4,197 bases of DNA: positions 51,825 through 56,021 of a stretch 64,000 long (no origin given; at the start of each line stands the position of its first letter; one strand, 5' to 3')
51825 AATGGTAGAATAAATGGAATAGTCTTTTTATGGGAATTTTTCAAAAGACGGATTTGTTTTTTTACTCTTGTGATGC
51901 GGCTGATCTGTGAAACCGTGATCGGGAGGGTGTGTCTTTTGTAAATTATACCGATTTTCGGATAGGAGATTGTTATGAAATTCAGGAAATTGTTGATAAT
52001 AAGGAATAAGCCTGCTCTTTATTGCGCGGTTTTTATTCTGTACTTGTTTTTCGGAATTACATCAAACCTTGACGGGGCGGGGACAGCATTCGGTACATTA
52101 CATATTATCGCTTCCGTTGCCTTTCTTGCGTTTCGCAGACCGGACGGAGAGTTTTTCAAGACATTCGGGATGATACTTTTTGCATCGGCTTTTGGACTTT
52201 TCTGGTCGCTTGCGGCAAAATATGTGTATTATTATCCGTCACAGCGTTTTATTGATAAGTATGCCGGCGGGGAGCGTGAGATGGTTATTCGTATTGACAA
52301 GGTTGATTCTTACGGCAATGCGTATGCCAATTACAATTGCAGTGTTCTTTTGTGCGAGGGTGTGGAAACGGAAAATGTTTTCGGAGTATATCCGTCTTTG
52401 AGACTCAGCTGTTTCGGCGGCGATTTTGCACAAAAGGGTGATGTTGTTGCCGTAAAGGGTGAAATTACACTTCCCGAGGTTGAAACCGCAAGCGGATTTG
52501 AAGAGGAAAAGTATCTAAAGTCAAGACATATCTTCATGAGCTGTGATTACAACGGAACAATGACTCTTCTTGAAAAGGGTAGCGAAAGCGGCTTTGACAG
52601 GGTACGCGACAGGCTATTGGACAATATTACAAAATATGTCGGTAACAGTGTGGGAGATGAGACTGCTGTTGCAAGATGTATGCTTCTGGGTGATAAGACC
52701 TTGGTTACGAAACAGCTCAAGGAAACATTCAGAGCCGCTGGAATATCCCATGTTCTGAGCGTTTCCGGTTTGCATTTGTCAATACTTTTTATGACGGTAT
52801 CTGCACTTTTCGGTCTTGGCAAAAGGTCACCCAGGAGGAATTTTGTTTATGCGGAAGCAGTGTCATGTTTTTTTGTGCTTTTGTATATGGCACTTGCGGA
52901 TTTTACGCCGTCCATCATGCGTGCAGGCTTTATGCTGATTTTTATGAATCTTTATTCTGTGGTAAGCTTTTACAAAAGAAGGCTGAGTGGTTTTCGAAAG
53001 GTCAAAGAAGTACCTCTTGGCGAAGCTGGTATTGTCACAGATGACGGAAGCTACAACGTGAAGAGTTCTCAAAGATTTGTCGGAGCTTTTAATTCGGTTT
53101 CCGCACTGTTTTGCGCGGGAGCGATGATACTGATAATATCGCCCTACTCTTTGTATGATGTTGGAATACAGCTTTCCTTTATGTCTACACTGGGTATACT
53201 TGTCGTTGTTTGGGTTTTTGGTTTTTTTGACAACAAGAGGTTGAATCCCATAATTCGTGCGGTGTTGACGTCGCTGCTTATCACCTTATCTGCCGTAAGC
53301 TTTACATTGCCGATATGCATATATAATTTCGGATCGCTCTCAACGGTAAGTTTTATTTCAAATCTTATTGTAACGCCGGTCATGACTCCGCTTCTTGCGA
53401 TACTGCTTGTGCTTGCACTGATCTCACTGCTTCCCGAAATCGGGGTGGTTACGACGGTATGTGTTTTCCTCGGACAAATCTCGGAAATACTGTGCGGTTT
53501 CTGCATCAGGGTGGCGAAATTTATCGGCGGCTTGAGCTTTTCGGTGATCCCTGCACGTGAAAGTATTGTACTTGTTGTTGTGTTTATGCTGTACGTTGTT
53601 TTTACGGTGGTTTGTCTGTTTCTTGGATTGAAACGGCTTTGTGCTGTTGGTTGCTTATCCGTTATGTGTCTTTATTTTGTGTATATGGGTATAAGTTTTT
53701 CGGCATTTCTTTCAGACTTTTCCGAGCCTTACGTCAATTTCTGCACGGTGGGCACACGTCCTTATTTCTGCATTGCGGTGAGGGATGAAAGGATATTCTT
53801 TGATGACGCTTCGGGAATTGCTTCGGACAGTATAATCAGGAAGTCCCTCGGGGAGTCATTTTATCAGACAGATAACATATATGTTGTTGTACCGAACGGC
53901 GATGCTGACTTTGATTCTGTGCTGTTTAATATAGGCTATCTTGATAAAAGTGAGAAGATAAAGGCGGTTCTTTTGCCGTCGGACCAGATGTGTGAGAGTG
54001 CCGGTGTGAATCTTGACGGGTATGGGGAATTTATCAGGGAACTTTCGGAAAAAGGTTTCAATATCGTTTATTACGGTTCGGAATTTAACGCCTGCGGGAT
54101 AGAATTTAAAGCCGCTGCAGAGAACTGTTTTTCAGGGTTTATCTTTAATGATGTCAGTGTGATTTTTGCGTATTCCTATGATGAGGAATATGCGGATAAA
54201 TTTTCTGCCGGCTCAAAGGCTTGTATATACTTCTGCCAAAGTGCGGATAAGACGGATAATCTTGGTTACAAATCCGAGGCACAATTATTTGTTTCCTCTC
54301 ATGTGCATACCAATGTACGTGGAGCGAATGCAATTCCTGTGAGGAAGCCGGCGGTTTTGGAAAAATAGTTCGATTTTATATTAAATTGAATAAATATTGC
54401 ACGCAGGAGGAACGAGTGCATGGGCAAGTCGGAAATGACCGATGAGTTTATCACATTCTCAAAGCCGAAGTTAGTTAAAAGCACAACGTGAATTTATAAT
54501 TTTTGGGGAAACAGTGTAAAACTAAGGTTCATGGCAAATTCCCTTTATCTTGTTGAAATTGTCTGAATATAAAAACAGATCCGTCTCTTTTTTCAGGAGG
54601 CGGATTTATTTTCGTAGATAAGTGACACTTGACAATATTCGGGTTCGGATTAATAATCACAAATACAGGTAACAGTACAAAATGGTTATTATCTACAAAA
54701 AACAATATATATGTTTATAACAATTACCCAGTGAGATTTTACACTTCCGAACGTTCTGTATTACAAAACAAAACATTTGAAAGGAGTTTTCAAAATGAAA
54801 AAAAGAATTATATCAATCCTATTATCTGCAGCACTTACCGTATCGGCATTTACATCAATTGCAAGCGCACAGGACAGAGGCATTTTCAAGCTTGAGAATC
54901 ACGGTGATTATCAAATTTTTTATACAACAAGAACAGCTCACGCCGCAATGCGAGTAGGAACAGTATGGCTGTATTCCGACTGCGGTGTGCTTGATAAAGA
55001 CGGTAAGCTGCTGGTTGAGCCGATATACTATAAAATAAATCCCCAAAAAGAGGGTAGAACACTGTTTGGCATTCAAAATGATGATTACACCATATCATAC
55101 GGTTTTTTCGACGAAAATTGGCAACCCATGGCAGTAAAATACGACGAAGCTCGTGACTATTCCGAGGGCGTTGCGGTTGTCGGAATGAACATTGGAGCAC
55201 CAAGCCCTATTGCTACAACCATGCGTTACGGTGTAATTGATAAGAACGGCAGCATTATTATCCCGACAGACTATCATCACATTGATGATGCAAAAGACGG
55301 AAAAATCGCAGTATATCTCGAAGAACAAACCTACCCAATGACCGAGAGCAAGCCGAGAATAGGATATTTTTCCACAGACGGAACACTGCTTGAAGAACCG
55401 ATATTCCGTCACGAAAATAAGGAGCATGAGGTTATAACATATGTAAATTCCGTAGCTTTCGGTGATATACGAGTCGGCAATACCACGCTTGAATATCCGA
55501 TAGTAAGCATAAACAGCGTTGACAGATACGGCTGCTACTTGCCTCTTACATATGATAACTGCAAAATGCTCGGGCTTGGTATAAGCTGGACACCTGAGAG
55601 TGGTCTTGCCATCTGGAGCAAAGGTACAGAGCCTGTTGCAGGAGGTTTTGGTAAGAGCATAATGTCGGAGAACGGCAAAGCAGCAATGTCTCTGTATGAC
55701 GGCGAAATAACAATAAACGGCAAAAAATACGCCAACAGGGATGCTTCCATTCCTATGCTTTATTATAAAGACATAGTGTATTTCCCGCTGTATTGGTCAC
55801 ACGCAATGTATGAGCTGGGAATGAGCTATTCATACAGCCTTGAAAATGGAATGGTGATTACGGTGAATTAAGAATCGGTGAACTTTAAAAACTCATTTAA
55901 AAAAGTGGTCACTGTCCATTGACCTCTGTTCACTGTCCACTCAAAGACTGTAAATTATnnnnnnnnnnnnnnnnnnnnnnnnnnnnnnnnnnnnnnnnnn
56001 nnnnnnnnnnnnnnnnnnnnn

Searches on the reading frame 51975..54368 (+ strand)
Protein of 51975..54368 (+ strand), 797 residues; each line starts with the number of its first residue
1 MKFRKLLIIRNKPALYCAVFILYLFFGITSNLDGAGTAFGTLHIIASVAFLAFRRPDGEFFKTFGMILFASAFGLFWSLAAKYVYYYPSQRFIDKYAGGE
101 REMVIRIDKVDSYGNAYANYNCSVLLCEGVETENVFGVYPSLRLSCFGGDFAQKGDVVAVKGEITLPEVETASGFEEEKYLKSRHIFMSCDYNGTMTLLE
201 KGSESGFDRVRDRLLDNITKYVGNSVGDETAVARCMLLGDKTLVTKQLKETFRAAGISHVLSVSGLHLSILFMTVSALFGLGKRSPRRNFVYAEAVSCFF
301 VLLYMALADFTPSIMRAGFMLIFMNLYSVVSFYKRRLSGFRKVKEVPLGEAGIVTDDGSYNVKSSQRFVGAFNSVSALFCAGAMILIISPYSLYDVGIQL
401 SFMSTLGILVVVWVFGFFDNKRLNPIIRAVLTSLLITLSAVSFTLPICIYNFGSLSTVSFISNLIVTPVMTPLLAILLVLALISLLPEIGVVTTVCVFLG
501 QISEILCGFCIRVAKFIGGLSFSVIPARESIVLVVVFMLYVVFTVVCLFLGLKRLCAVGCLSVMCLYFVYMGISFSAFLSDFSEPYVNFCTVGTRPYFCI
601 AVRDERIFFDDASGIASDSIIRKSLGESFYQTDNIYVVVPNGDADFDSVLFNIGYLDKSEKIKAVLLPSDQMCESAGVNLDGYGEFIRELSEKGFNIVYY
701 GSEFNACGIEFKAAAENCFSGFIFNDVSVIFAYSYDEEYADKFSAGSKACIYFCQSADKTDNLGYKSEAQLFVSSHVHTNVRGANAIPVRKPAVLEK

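Call 9: search_protein_families(library=pfam, proteins=[window:51975-54368:+], max_evalue=0.001)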
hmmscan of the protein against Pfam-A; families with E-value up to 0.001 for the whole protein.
window:51975-54368:+ (797 aa): 2 families
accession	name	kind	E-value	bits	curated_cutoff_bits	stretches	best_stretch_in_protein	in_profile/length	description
PF03772.21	Competence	-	2e-39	136.1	23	2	236-330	1-94/270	Competence protein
PF13567.11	DUF4131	-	0.00018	21.7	31.6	1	46-188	17-155/165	Domain of unknown function (DUF4131)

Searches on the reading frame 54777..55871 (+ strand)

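Call 9: search_protein_families(library=pfam, proteins=[window:54777-55871:+], max_evalue=0.001)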
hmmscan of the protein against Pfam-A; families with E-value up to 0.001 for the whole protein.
window:54777-55871:+ (364 aa): 1 family
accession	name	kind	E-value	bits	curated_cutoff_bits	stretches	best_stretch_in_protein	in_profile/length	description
PF14903.11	WG_beta_rep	-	1.3e-11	44.7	25.6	1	151-179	1-29/35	WG containing repeat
